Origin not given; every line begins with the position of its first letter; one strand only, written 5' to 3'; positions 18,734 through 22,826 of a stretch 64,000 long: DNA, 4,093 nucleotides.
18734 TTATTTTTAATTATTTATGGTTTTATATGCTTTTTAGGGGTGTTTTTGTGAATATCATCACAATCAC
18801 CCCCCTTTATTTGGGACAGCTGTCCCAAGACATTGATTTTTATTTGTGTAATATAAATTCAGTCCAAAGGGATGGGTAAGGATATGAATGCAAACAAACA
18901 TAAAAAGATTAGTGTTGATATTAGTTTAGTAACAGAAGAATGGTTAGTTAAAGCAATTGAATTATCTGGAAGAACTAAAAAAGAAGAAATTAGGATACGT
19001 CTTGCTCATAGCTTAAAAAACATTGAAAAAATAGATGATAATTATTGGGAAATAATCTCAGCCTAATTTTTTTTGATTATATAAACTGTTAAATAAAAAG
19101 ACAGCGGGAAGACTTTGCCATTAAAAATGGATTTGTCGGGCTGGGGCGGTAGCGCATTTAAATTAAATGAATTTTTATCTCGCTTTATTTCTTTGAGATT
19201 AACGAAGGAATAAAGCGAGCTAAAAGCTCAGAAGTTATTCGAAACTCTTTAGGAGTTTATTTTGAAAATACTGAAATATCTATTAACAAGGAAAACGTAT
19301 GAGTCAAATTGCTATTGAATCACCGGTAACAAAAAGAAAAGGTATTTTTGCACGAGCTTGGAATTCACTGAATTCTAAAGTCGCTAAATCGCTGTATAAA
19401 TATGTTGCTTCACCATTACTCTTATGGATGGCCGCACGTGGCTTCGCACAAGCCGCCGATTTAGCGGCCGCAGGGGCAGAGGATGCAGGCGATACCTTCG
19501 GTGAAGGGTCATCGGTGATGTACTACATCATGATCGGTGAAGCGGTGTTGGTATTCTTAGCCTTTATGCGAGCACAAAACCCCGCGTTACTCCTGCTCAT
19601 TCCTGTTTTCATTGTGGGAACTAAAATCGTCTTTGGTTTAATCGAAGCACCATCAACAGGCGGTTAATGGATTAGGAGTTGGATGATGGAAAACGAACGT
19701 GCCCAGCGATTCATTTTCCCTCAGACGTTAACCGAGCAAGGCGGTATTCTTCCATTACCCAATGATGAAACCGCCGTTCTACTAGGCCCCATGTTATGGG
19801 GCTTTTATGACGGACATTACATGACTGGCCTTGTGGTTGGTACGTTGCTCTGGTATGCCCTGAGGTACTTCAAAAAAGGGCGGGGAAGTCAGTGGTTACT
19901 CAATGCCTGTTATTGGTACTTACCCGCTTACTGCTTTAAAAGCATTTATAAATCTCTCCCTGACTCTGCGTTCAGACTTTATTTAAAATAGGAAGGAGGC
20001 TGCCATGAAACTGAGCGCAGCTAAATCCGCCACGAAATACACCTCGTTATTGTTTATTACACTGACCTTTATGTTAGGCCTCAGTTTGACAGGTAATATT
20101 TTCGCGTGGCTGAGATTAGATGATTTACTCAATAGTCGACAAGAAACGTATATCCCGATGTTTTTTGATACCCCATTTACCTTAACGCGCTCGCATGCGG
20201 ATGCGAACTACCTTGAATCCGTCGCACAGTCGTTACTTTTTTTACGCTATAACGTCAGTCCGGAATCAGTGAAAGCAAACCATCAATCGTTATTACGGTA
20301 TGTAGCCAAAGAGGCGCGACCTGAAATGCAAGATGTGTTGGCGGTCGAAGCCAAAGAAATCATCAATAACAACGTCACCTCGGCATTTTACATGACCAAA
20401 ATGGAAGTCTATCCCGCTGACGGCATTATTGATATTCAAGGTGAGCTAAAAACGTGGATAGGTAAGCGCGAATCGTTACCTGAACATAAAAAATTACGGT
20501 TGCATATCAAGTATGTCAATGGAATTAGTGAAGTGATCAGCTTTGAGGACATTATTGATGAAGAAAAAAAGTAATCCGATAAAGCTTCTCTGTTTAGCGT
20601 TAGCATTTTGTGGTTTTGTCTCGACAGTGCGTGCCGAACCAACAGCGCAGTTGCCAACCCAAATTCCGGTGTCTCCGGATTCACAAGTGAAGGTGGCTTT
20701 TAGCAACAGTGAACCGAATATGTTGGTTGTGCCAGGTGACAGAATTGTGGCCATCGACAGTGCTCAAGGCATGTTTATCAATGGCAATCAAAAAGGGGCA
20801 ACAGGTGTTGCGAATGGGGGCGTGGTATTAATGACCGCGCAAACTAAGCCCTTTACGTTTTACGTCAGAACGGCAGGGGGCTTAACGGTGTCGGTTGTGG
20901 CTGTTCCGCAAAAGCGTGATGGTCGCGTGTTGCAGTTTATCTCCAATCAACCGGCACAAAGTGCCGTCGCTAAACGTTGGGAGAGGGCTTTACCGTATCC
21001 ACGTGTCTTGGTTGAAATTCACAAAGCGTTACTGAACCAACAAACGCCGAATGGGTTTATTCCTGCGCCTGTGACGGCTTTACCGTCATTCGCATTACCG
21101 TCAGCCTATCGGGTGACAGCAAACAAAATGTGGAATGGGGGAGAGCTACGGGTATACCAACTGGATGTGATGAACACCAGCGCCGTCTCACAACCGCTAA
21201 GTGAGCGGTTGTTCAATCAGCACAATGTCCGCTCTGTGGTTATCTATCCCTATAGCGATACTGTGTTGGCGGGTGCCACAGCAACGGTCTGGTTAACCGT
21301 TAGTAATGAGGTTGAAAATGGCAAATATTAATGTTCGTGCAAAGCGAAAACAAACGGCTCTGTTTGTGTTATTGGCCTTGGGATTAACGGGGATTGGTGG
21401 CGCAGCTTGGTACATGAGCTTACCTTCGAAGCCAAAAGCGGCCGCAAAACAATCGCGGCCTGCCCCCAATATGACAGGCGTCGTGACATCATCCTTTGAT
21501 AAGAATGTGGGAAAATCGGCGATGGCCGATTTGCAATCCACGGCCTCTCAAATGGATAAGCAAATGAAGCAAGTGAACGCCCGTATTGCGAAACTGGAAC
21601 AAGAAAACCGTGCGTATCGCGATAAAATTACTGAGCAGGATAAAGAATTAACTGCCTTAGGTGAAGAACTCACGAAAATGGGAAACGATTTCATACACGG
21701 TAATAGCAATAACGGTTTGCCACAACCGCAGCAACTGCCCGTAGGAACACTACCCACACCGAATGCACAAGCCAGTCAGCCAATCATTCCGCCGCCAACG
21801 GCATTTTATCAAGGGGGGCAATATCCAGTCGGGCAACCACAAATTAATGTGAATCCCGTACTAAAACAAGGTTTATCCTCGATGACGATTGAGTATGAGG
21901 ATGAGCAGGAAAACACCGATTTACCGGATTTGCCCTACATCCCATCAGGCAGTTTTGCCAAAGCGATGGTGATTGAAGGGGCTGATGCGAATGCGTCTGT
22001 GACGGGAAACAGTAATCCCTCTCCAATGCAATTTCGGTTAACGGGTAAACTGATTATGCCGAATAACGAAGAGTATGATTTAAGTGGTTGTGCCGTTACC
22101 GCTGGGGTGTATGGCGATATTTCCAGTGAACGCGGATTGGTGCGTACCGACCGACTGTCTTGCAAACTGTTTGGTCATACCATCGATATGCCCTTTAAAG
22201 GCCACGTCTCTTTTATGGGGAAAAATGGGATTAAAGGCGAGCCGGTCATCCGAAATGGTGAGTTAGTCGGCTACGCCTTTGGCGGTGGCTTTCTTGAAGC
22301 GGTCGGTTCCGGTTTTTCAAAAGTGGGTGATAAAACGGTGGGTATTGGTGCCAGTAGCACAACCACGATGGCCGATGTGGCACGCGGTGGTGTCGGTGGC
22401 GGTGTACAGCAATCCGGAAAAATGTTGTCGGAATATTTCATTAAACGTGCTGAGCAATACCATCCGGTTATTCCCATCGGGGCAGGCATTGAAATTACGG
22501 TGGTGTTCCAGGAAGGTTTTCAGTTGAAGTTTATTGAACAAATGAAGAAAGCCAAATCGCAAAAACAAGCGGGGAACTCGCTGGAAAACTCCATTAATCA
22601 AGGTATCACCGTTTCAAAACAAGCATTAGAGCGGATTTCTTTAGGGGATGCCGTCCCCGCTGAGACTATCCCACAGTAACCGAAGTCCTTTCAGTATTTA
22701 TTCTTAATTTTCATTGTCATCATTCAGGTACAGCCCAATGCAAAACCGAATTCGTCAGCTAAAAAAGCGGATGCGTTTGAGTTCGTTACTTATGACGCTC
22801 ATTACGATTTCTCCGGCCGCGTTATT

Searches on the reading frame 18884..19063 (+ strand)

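Call 80: search_protein_families(library=pfam, proteins=[window:18884-19063:+], max_evalue=0.01)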
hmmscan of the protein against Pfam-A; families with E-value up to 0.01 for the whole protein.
window:18884-19063:+ (60 aa): 1 family
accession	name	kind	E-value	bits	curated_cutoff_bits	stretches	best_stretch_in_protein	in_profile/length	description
PF05509.17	TraY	-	4.7e-07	30.2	21.3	1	16-46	8-38/49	TraY domain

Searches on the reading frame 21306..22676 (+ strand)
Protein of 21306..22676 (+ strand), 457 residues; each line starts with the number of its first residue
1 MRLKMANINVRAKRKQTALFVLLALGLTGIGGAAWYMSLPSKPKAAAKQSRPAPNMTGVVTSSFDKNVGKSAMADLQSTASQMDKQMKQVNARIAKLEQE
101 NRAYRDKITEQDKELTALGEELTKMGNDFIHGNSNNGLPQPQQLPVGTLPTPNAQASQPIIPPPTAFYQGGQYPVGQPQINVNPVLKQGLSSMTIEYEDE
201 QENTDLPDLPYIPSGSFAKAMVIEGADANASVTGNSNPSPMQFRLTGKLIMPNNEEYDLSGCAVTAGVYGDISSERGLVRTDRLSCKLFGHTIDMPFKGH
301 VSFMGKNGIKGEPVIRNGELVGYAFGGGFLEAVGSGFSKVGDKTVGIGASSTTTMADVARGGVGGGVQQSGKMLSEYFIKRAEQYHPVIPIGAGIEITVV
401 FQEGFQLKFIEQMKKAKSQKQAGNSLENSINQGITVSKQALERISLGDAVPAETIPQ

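Call 3: search_protein_families(library=pfam, proteins=[window:21306-22676:+], max_evalue=0.01)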
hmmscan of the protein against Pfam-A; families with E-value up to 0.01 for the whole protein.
window:21306-22676:+ (457 aa): 4 families
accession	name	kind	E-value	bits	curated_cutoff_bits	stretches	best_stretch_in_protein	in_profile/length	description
PF03743.19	TrbI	-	8.2e-26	91.4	35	1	211-407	1-188/188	Bacterial conjugation TrbI-like protein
PF08614.16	ATG16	-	0.0045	17.6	33.7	1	71-124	109-162/200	Autophagy protein 16 (ATG16)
PF25450.1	Rab11-FIP3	-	0.0069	17.1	31.9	0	74-128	64-118/125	Rab11-FIP3-like domain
PF19220.6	Rod_CreS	-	0.0092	15.5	100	0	70-124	68-122/359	Crescentin, rod domain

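Call 4: search_protein_families(library=ncbifam, proteins=[window:21306-22676:+], max_evalue=0.01)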
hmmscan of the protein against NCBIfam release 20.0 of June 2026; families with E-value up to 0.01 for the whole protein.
window:21306-22676:+ (457 aa): 2 families
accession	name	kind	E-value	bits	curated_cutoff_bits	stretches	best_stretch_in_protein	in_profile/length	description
NF010289.0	PRK13729.1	equivalog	2.8e-150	501.4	504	1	5-435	1-437/474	F-type conjugal transfer pilus assembly protein TraB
NF033885.1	conj_TraP_IncI1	equivalog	0.00072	19.3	135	1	24-127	18-121/217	conjugal transfer protein TraP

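Call 70: search_dna_similar(query=window:21306-22676:+, collection=plasmids, mode=protein, max_evalue=1e-60, max_rows=60, rows=spread)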
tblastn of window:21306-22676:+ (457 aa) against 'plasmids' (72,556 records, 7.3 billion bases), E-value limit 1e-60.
The search stops at 5000 records and this limit was reached: more records match than are counted here, and every count below describes the 5000 best-scoring records only.
Records with a match: at least 5000; places in all: 5054; records where one place covers at least 80% of the query: 4991.
Best place of each record, by identity: >=99% 11; 95-99% 4; 90-95% 2; 80-90% 7; 60-80% 28; <60% 4948.
By first word of the organism name: Escherichia 2883; Klebsiella 1045; Salmonella 535; Enterobacter 127; Shigella 121; Citrobacter 104; Providencia 46; Raoultella 29; Aeromonas 27; Serratia 20; and 16 more.
By predicted mobility (MOB-suite, as given by PLSDB): conjugative 4608; non-mobilizable 225; mobilizable 167.
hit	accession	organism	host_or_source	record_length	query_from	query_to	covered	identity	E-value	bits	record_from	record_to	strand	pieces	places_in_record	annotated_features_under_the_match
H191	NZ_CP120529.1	Providencia sp. PROV114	Homo sapiens,Nasopharyngeal ...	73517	1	457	100%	100.0%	0e+0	850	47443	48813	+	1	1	TrbI/VirB10 family protein | type-F conjugative transfer system secretin TraK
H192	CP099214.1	Escherichia coli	culture,Pooled soil sample collected ...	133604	2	457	100%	51.5%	3e-129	419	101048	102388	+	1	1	traB: F-type conjugal transfer pilus assembly protein TraB | traK: type-F conjugative transfer system secretin TraK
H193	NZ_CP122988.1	Aeromonas salmonicida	fish,tissue sample,spleen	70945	5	420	91%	45.1%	3e-92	313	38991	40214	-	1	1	traB: F-type conjugal transfer pilus assembly protein TraB | traK: type-F conjugative transfer system secretin TraK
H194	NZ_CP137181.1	Citrobacter freundii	Homo sapiens,urine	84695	2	412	90%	44.4%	1e-93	317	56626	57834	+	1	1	traB: F-type conjugal transfer pilus assembly protein TraB | traK: type-F conjugative transfer system secretin TraK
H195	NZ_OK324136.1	Enterobacter asburiae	-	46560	2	412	90%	44.2%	3e-93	315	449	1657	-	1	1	traB: F-type conjugal transfer pilus assembly protein TraB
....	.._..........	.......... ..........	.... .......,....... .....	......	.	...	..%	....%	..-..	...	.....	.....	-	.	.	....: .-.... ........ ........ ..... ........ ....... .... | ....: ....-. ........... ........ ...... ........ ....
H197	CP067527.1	Klebsiella pneumoniae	Homo sapiens,respiratory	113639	5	424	92%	43.1%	5e-86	295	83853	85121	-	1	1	conjugal transfer protein TraB | traK: type-F conjugative transfer system secretin TraK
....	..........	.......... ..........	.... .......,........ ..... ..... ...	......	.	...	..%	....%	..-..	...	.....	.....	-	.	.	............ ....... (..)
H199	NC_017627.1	Escherichia coli 042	-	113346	5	422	91%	43.2%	6e-89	303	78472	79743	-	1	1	traB: F-type conjugal transfer pilus assembly protein TraB | traK: type-F conjugative transfer system secretin TraK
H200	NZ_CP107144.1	Escherichia coli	Urine,human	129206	5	422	91%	43.2%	3e-88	301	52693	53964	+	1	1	traB: F-type conjugal transfer pilus assembly protein TraB | traK: type-F conjugative transfer system secretin TraK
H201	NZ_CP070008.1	Escherichia coli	Homo sapiens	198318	5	422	91%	43.2%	3e-88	301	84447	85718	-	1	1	traB: F-type conjugal transfer pilus assembly protein TraB | traK: type-F conjugative transfer system secretin TraK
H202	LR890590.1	Klebsiella pneumoniae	Homo sapiens,blood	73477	5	417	90%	43.6%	1e-85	293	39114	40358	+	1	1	record has no annotation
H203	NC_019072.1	Escherichia coli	Human feces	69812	5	422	91%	43.1%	5e-87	298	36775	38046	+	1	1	traB: F-type conjugal transfer pilus assembly protein TraB | traK: type-F conjugative transfer system secretin TraK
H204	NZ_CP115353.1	Escherichia coli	cat,pure culture,blood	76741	5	422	91%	43.1%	5e-87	298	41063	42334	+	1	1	traB: F-type conjugal transfer pilus assembly protein TraB | traK: type-F conjugative transfer system secretin TraK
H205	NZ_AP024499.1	Enterobacter asburiae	Felis catus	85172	5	422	91%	43.1%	5e-87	298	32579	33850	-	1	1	traB: F-type conjugal transfer pilus assembly protein TraB | traK: type-F conjugative transfer system secretin TraK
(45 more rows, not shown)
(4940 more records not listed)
